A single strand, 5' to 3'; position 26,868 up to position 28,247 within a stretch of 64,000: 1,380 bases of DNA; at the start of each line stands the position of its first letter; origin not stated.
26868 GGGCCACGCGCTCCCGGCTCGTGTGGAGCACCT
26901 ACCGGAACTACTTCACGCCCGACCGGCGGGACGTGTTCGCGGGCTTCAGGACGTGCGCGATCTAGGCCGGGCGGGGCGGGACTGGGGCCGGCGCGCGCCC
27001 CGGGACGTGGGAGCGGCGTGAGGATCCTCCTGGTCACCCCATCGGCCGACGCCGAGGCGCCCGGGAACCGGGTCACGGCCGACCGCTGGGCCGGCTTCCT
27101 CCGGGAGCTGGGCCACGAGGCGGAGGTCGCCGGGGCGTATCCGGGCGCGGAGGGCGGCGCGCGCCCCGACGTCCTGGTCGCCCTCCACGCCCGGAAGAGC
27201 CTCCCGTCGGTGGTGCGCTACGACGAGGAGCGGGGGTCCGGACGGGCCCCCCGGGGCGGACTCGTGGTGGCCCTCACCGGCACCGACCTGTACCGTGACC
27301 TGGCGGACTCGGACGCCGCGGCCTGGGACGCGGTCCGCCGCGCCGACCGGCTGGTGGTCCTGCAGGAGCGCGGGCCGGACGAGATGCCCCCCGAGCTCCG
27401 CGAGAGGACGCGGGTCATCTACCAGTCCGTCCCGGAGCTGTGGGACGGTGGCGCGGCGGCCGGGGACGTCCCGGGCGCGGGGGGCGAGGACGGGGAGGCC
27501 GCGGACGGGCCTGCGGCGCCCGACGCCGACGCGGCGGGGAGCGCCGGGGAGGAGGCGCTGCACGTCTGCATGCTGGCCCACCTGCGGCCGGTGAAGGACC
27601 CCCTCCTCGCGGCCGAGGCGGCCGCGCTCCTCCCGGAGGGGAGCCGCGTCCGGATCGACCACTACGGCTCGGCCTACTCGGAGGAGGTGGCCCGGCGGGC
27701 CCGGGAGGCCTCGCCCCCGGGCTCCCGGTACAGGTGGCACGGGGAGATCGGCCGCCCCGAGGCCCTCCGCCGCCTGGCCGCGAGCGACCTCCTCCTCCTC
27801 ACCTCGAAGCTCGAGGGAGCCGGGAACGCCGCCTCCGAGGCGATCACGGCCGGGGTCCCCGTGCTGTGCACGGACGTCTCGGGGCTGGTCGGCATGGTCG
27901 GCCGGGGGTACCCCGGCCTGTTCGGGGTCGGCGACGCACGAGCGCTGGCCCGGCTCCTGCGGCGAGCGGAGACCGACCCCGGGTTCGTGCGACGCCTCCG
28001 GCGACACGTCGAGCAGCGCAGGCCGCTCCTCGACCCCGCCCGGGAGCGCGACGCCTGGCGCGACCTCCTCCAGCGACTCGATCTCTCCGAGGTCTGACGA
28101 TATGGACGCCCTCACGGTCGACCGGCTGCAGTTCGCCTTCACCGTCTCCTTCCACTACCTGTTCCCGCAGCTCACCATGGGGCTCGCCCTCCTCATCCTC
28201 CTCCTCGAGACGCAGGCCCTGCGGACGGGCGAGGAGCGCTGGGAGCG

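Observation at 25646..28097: EgtB/SenA-like enzyme plus SenB-like glycosyltransferase without senC (selD) or egtD in cis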

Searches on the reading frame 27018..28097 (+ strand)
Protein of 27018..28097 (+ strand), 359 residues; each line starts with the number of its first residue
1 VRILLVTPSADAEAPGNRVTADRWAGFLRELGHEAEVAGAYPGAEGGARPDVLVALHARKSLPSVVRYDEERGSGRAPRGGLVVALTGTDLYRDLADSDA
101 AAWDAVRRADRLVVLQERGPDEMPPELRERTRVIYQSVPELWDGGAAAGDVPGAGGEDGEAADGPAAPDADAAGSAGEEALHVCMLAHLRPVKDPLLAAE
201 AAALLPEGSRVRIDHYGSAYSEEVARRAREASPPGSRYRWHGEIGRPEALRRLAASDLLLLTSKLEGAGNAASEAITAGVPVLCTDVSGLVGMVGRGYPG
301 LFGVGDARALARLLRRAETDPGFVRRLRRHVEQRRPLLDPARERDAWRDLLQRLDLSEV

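Call 6: search_protein_families(library=ncbifam, proteins=[window:27018-28097:+], max_evalue=0.001)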
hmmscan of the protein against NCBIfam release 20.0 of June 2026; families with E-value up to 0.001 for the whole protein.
window:27018-28097:+ (359 aa): 10 families
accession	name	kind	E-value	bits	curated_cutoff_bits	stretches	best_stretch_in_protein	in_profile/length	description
TIGR04348.1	TIGR04348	equivalog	1e-95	320.3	300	2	172-352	130-309/310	selenoneine biosynthesis selenosugar synthase SenB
NF038229.1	Glyco4_Geo_Pelo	equivalog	4.4e-31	108.1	400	2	179-353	160-335/338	GPMC system family 4 glycosyltransferase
NF041876.1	EPS_EpsE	equivalog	1.4e-08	34.4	400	1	215-330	256-371/389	exopolysaccharide biosynthesis GT4 family glycosyltransferase EpsE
TIGR03088.1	stp2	hypoth_equivalog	5.9e-08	32.1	409.05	1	250-326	267-344/374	TIGR03088 family PEP-CTERM/XrtA system glycosyltransferase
TIGR03999.1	thiol_BshA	equivalog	2.7e-07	29.8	273.7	1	252-314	269-332/375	N-acetyl-alpha-D-glucosaminyl L-malate synthase BshA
NF046085.1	XrtY_assoc_Gly1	equivalog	3.4e-05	22.9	400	1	235-327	264-356/387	XrtY-associated glycosyltransferase XYAG1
NF047684.1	TeichurnBiosyTuaC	equivalog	5.3e-05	22.3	550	1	237-298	271-332/391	teichuronic acid biosynthesis protein TuaC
NF007396.0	PRK09922.1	equivalog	0.00013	20.9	385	1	236-313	238-319/361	lipopolysaccharide 1,6-galactosyltransferase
NF053787.1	GlcN_PG_synth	equivalog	0.00019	20.4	480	1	249-334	255-342/361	N-acetylglucosaminyl phosphatidylglycerol synthase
TIGR04047.1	MSMEG_0565_glyc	hypoth_equivalog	0.00026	20.2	259.85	1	213-320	236-341/373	MSMEG_0565 family glycosyltransferase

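Call 7: search_protein_families(library=pfam, proteins=[window:27018-28097:+], max_evalue=0.001)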
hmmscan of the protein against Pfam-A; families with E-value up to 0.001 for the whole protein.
window:27018-28097:+ (359 aa): 3 families
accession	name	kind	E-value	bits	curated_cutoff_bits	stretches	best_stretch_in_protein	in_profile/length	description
PF00534.26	Glycos_transf_1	-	5.3e-16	59.1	26.4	1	178-329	13-167/172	Glycosyl transferases group 1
PF13692.12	Glyco_trans_1_4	-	6.2e-11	43.2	27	1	183-316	4-138/142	Glycosyl transferases group 1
PF20706.3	GT4-conflict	-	4.1e-08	33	26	1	250-297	276-323/385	Family 4 Glycosyltransferase in conflict systems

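Call 20: find_encoding_contigs(protein=window:27018-28097:+, flank=10000, max_places=6)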
Protein window:27018-28097:+ (359 aa): 1 contig read that carries it; 1 place shown.
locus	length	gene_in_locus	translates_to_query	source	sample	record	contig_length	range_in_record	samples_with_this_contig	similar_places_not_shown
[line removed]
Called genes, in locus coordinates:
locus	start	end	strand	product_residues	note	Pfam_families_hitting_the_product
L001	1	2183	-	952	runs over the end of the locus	PF02585:PIG-L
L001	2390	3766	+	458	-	PF00474:SSF (weak)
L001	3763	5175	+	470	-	PF01494:FAD_binding_3 (faint), PF07992:Pyr_redox_2, PF13738:Pyr_redox_3 (faint), PF00070:Pyr_redox, PF02852:Pyr_redox_dim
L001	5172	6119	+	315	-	PF12974:Phosphonate-bd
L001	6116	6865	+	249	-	PF00005:ABC_tran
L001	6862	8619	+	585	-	PF00528:BPD_transp_1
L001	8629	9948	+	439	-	PF12867:DinB_2, PF03781:FGE-sulfatase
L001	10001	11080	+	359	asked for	PF00534:Glycos_transf_1, PF20706:GT4-conflict, PF13692:Glyco_trans_1_4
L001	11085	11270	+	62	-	?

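Call 21: find_homologous_proteins(query=window:27018-28097:+, max_evalue=1e-10)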
Query window:27018-28097:+ (359 aa): 4173 proteins with E <= 1e-10 among 8000 candidates; the best 120 are listed.
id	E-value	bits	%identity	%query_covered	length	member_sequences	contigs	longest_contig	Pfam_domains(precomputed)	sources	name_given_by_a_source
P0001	3.0e-227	772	100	100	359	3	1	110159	PF00534.27,PF20706.4,PF13692.13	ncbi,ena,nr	ncbi:MAG TPA: glycosyltransferase [Gemmatimonadota bacterium]|nr:glycosyltransferase [Gemmatimonadot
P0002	1.3e-163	563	78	100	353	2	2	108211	PF00534.27,PF20706.4,PF13692.13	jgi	-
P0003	2.8e-137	476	68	100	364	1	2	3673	PF00534.27,PF20706.4,PF13692.13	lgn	-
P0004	3.1e-131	456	67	99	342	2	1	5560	PF00534.27,PF20706.4,PF13692.13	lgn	-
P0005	9.4e-128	445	65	99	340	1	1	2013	PF00534.27,PF20706.4,PF13692.13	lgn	-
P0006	1.6e-125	437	66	99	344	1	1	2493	PF00534.27,PF20706.4,PF13692.13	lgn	-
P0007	1.1e-123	431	64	99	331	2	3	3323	PF00534.27,PF20706.4,PF13692.13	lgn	-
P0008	1.0e-122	428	64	100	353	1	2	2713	PF00534.27,PF20706.4,PF13692.13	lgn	-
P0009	2.7e-122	427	65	99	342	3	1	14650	PF00534.27,PF20706.4,PF13692.13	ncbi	-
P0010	2.1e-121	424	66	99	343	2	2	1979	PF00534.27,PF20706.4,PF13692.13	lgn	-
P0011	2.8e-121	423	64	99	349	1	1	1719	PF00534.27,PF20706.4,PF13692.13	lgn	-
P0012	6.4e-118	412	61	99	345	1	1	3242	PF00534.27,PF20706.4,PF13692.13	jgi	-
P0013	2.2e-116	407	67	92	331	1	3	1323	PF00534.27,PF20706.4,PF13692.13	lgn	-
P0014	2.9e-116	407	60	99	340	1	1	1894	PF00534.27,PF20706.4,PF13692.13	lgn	-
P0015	2.6e-107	377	54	99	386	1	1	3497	PF00534.27,PF20706.4,PF13692.13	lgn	-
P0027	2.6e-79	285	47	99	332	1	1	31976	PF00534.27,PF20706.4,PF13692.13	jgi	jgi:putative glycosyltransferase (TIGR04348 family)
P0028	9.1e-79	284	44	99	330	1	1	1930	PF00534.27,PF13692.13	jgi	jgi:putative glycosyltransferase (TIGR04348 family)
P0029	2.2e-78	282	47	99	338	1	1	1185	PF00534.27,PF13692.13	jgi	jgi:putative glycosyltransferase (TIGR04348 family)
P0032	4.2e-78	281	49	99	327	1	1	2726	PF00534.27,PF13692.13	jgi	jgi:putative glycosyltransferase (TIGR04348 family)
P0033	5.2e-78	281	48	99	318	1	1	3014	PF00534.27,PF13692.13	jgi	jgi:putative glycosyltransferase (TIGR04348 family)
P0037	6.5e-78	281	47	100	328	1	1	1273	PF00534.27,PF13692.13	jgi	jgi:putative glycosyltransferase (TIGR04348 family)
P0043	1.4e-77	280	48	99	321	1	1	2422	PF00534.27,PF20706.4,PF13692.13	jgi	jgi:putative glycosyltransferase (TIGR04348 family)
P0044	1.8e-77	279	48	99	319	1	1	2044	PF00534.27,PF13692.13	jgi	jgi:putative glycosyltransferase (TIGR04348 family)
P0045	2.5e-77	279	49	99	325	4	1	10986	PF00534.27,PF13524.13,PF20706.4,PF13692.13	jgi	jgi:putative glycosyltransferase (TIGR04348 family)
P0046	2.6e-77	279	46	99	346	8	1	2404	PF00534.27,PF20706.4,PF13692.13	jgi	jgi:putative glycosyltransferase (TIGR04348 family)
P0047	2.9e-77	279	47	99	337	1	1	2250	PF00534.27,PF20706.4,PF13692.13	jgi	jgi:putative glycosyltransferase (TIGR04348 family)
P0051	4.0e-77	278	45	99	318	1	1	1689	PF00534.27,PF13692.13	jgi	jgi:putative glycosyltransferase (TIGR04348 family)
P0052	4.1e-77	278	46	99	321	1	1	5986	PF00534.27,PF20706.4,PF13692.13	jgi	jgi:putative glycosyltransferase (TIGR04348 family)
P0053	4.1e-77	278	47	99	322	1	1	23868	PF00534.27,PF13692.13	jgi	jgi:putative glycosyltransferase (TIGR04348 family)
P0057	5.8e-77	278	45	100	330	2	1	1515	PF00534.27,PF13692.13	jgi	jgi:putative glycosyltransferase (TIGR04348 family)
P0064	1.6e-76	276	47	99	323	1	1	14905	PF00534.27,PF13692.13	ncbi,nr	ncbi:MAG: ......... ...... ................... [Planctomycetes bacterium]|nr:TIGR04348 family glycos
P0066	1.8e-76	276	47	99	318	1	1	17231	PF00534.27,PF13692.13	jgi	jgi:putative glycosyltransferase (TIGR04348 family)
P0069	2.0e-76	276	46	99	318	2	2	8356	PF00534.27,PF13692.13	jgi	jgi:putative glycosyltransferase (TIGR04348 family)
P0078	4.6e-76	275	46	100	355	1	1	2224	PF00534.27,PF20706.4,PF13692.13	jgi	jgi:putative glycosyltransferase (TIGR04348 family)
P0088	6.5e-76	274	47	99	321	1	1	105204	PF00534.27,PF20706.4,PF13692.13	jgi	jgi:putative glycosyltransferase (TIGR04348 family)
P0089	7.4e-76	274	45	99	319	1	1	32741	PF00534.27,PF13692.13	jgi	jgi:putative glycosyltransferase (TIGR04348 family)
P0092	8.4e-76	274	48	99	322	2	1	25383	PF00534.27,PF20706.4,PF13692.13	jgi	jgi:putative glycosyltransferase (TIGR04348 family)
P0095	1.1e-75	273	47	99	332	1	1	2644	PF00534.27,PF13692.13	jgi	jgi:putative glycosyltransferase (TIGR04348 family)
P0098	1.3e-75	273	46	99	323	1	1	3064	PF00534.27,PF13692.13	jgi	jgi:putative glycosyltransferase (TIGR04348 family)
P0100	1.6e-75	273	46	99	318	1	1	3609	PF00534.27,PF13692.13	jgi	jgi:putative glycosyltransferase (TIGR04348 family)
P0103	2.1e-75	272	47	98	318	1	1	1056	PF00534.27,PF13692.13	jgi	jgi:putative glycosyltransferase (TIGR04348 family)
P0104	2.2e-75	272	46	98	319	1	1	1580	PF00534.27,PF13692.13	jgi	jgi:putative glycosyltransferase (TIGR04348 family)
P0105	2.2e-75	272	48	99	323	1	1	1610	PF00534.27,PF20706.4,PF13692.13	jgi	jgi:putative glycosyltransferase (TIGR04348 family)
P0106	2.2e-75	272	45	98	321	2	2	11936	PF00534.27,PF13692.13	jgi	jgi:putative glycosyltransferase (TIGR04348 family)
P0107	2.4e-75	272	46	99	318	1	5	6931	PF00534.27,PF20706.4,PF13692.13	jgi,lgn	jgi:putative glycosyltransferase (TIGR04348 family)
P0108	3.2e-75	272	46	98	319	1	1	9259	PF00534.27,PF13692.13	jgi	jgi:putative glycosyltransferase (TIGR04348 family)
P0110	3.6e-75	272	51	98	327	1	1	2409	PF00534.27,PF13692.13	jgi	jgi:putative glycosyltransferase (TIGR04348 family)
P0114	3.7e-75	272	45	99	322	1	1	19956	PF00534.27,PF13692.13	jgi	jgi:putative glycosyltransferase (TIGR04348 family)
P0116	4.3e-75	271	49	99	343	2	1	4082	PF00534.27,PF20706.4,PF13692.13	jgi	jgi:putative glycosyltransferase (TIGR04348 family)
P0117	4.6e-75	271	49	99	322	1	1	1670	PF00534.27,PF13692.13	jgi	jgi:putative glycosyltransferase (TIGR04348 family)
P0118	4.8e-75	271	48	99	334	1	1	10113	PF00534.27,PF13692.13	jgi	jgi:putative glycosyltransferase (TIGR04348 family)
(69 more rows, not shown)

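Call 23: find_related_loci(query=A1, collection=genome_contigs, flank=10000)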
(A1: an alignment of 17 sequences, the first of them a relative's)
Query A1 (359 aa) in genome_contigs; peptide patterns used: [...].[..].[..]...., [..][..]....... (x = any residue, [..] = any of these).
600 stretches matched a pattern (row limit reached: there are more); 598 encode a relative of the query (tblastn E <= 1e-3); the best 80 are kept; 80 distinct loci.
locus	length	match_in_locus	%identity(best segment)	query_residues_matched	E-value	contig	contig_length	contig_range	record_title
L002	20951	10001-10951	44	1-354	4e-81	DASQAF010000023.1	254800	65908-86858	MAG TPA_asm: Pyrinomonadaceae bacterium isolate SMAG_U11638 k141_1860650, whole genome shotgun sequence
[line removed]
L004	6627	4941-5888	45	1-355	8e-80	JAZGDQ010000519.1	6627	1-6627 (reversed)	MAG: bacterium isolate SCS3bin.47 SCS3bin.47_519, whole genome shotgun sequence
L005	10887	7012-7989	44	1-351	1e-79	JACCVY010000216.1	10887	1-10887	MAG: Blastocatellia bacterium isolate MGR_bin138 SD2897-2912_k127_9098912, whole genome shotgun sequence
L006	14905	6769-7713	47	1-354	3e-79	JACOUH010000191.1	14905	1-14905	MAG: Planctomycetota bacterium isolate NC_groundwater_65_Pr7_S-0.65um_66_14 FFV18_Sp65_scaffold_81537, whole genome shot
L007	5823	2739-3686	46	1-355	3e-79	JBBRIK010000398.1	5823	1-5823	MAG: Gemmatales bacterium isolate Co_metawrap_2780 Cmw_2780_k141_7970868_length_5823_cov_6.0000, whole genome shotgun se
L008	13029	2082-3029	44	1-355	9e-79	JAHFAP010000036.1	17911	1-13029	MAG: Deltaproteobacteria bacterium isolate nzgw178 NODE_1330_length_17912_cov_7.615705, whole genome shotgun sequence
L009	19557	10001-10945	45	1-354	1e-78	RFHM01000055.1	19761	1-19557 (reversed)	MAG: Acidobacteria bacterium isolate J050 k99_109123, whole genome shotgun sequence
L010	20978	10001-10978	43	1-354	5e-78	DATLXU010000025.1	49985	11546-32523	MAG TPA_asm: Blastocatellia bacterium isolate SMAG_U13254 k141_147941, whole genome shotgun sequence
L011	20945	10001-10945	48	1-354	1e-77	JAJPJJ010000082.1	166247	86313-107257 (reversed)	MAG: Bacillota bacterium isolate Centralia_MAG_45 k107_23422776, whole genome shotgun sequence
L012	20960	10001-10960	42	1-359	2e-77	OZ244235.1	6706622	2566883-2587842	MAG: Candidatus Latescibacterota bacterium isolate e5868d62-61ad-4724-99e8-9c09e4b40cf9 genome assembly, chromosome: 1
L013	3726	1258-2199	46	1-355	1e-77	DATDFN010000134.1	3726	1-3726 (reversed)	MAG TPA_asm: Candidatus Binatia bacterium isolate SMAG_U227 k141_252819, whole genome shotgun sequence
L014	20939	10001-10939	46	1-352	2e-77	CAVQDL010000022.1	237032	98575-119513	MAG: uncultured delta proteobacterium isolate MFD04428.bin.3.125 genome assembly, contig: contig_71718, whole genome sho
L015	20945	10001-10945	43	1-354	8e-77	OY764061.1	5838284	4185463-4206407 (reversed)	MAG: Candidatus Poribacteria bacterium isolate 89293177-375a-4259-af6b-6508537173d0 genome assembly, chromosome: 1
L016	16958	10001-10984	44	1-355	9e-77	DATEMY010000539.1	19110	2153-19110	MAG TPA_asm: Blastocatellia bacterium isolate SMAG_U8955 k141_1760584, whole genome shotgun sequence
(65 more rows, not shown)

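Call 29: find_encoding_contigs(protein=P0002, flank=10000, max_places=4)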
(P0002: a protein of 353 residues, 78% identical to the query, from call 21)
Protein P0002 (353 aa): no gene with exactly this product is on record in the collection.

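Call 30: find_encoding_contigs(protein=P0009, flank=10000, max_places=4)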
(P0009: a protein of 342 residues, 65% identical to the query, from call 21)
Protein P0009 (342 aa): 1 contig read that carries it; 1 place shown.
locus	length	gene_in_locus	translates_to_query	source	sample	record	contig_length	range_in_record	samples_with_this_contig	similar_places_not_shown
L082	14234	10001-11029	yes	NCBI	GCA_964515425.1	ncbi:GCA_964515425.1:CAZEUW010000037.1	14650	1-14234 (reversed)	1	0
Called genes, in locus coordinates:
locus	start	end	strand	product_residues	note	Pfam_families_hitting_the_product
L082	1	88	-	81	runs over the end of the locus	-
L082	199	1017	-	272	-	-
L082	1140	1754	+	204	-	PF01613:Flavin_Reduct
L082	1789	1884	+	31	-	-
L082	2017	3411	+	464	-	PF03721:UDPG_MGDP_dh_N (faint), PF07992:Pyr_redox_2, PF01262:AlaDh_PNT_C (faint), PF00070:Pyr_redox, PF02852:Pyr_redox_dim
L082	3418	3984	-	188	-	PF04264:YceI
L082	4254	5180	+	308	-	PF00586:AIRS, PF02769:AIRS_C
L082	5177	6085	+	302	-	PF12974:Phosphonate-bd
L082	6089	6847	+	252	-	PF00005:ABC_tran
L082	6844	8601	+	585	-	PF00528:BPD_transp_1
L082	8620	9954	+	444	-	PF12867:DinB_2, PF03781:FGE-sulfatase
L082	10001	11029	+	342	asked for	PF20706:GT4-conflict (weak), PF00534:Glycos_transf_1, PF13692:Glyco_trans_1_4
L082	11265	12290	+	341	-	PF18152:DAHP_snth_FXD, PF00793:DAHP_synth_1, PF03102:NeuB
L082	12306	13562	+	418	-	PF07736:CM_1, PF02153:PDH_N, PF20463:PDH_C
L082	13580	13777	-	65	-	PF02566:OsmC (weak)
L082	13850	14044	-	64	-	-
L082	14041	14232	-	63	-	?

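Call 34: search_solved_structures(query=window:27018-28097:+, max_evalue=0.00001, show_alignments=1)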
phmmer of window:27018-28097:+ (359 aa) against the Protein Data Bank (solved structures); distinct sequences matched with E-value up to 0.00001: 4.
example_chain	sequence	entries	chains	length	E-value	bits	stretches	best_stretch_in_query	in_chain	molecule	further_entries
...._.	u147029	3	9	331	1.4e-43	152.9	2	179-354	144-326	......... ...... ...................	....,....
8jjn_C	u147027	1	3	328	1.5e-43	152.8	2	180-354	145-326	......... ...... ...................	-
8fbx_A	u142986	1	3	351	1.8e-43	152.5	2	179-354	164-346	Selenosugar synthase SenB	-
8k5u_A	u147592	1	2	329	3.6e-40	141.7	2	171-346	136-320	Se glycosyltransferase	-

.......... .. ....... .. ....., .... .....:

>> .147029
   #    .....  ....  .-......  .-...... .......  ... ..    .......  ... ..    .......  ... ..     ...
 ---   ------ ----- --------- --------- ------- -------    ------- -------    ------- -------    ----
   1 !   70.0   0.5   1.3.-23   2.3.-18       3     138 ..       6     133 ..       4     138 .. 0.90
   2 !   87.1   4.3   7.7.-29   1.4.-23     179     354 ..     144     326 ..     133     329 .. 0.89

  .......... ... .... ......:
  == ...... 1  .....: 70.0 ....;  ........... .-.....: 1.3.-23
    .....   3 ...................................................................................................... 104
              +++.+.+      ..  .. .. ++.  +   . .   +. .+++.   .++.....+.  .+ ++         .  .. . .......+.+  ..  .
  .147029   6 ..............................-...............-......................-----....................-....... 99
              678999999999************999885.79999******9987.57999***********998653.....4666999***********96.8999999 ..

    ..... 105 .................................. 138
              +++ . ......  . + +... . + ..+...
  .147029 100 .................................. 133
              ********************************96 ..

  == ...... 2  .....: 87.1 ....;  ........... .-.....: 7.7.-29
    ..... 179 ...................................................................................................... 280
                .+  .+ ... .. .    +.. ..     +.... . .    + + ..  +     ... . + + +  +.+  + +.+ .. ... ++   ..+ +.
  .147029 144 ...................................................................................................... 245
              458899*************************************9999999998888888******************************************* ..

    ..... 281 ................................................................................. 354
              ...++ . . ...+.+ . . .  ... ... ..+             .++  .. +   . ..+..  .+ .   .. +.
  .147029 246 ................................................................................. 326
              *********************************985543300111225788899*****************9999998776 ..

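Call 42: find_homologous_proteins(query=L082:4254-5180:+, max_evalue=1e-20)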
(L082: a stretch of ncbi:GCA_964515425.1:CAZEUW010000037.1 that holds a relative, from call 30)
Query L082:4254-5180:+ (308 aa): 8000 proteins with E <= 1e-20 among 8000 candidates; the best 120 are listed.
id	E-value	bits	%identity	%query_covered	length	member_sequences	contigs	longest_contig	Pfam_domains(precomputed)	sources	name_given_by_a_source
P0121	1.2e-184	630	96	100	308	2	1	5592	PF00586.30,PF02769.28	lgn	-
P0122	7.4e-152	523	81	99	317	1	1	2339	PF00586.30,PF02769.28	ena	-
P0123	2.8e-147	508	81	99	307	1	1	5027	PF00586.30,PF02769.28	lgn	-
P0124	4.8e-147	507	79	100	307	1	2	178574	PF00586.30,PF02769.28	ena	-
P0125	1.2e-144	499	77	99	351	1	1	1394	PF00586.30,PF02769.28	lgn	-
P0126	4.1e-144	497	78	99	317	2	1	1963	PF00586.30,PF02769.28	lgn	-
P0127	2.1e-140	485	76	99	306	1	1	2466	PF00586.30,PF02769.28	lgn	-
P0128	6.2e-140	484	79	96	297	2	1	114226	PF00586.30,PF02769.28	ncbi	-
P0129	2.3e-136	472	76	96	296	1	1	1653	PF00586.30,PF02769.28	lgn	-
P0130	4.3e-135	468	76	99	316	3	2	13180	PF00586.30,PF02769.28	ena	-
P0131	3.8e-134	465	76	96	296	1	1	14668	PF00586.30,PF02769.28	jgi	jgi:selenide,water dikinase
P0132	5.3e-134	464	76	96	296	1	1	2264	PF00586.30,PF02769.28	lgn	-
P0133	2.1e-132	459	77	93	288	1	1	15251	PF00586.30,PF02769.28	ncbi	-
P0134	4.4e-132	458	72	99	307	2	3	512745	PF00586.30,PF02769.28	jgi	jgi:selenide,water dikinase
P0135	3.6e-131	455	75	95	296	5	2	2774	PF00586.30,PF02769.28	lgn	-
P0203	4.1e-116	405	66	99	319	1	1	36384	PF00586.30,PF02769.28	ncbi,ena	-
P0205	5.3e-116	405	66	99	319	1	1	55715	PF00586.30,PF02769.28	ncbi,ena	-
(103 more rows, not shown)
